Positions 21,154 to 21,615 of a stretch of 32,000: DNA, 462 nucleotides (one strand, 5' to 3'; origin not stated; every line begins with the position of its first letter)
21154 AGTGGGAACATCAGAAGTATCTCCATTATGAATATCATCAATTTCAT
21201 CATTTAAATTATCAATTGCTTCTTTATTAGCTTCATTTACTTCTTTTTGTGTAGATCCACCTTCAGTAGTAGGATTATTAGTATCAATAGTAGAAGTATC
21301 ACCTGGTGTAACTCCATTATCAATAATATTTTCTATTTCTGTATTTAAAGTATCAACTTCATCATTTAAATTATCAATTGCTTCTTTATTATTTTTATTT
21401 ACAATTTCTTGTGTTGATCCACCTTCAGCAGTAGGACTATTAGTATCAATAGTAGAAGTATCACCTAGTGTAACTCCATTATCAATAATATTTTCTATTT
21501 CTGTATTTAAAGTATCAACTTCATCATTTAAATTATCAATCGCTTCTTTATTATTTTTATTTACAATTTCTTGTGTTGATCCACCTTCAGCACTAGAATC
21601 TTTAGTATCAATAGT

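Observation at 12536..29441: Array of giant, signal-peptide-less fibre-like proteins with a shared head and rod but swapped tips (candidate undescribed system)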

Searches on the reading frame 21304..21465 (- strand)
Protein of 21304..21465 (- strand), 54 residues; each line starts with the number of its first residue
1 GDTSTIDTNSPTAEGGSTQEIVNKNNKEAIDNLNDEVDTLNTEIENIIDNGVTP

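Call 47: search_solved_structures(query=A4, max_evalue=10, show_alignments=4)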
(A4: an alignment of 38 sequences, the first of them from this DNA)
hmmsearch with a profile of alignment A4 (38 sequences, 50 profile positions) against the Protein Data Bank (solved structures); distinct sequences matched with E-value up to 10: 64 (the best 60 are shown).
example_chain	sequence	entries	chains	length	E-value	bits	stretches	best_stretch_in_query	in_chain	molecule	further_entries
8opz_A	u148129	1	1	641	0.3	14.3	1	16-35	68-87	Tailspike depolymerase (APK16_gp47) from Acinetobacter phage APK16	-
6hjp_B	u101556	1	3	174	0.55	13.5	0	27-45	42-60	Hemagglutinin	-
6hjn_B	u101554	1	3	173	0.58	13.4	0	27-45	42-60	Hemagglutinin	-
3hto_B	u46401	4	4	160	0.66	13.2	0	27-45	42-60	Hemagglutinin HA2 chain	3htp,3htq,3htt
1r48_A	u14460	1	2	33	0.72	13.1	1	31-48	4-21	Proline/betaine transporter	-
6hjq_B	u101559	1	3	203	0.79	13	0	27-45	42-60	Hemagglutinin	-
6hjr_B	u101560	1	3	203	0.79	13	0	27-45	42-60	Hemagglutinin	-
5a3i_F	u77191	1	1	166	0.79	13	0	26-45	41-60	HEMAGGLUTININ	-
9ebc_B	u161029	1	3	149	0.92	12.8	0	26-45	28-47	Hemagglutinin HA2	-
2ibx_B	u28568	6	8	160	1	12.6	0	26-45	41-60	Hemagglutinin | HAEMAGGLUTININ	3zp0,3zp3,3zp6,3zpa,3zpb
2wrh_I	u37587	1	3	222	1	12.6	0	27-45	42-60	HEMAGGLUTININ HA2 CHAIN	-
5jw4_B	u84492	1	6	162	1.1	12.5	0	26-45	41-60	Hemagglutinin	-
4k62_B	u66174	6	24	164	1.1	12.5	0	26-45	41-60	Hemagglutinin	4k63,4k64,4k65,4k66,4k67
3m6s_B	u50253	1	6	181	1.1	12.5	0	27-45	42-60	Hemagglutinin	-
4kdq_B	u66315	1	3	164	1.1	12.5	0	26-45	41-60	Hemagglutinin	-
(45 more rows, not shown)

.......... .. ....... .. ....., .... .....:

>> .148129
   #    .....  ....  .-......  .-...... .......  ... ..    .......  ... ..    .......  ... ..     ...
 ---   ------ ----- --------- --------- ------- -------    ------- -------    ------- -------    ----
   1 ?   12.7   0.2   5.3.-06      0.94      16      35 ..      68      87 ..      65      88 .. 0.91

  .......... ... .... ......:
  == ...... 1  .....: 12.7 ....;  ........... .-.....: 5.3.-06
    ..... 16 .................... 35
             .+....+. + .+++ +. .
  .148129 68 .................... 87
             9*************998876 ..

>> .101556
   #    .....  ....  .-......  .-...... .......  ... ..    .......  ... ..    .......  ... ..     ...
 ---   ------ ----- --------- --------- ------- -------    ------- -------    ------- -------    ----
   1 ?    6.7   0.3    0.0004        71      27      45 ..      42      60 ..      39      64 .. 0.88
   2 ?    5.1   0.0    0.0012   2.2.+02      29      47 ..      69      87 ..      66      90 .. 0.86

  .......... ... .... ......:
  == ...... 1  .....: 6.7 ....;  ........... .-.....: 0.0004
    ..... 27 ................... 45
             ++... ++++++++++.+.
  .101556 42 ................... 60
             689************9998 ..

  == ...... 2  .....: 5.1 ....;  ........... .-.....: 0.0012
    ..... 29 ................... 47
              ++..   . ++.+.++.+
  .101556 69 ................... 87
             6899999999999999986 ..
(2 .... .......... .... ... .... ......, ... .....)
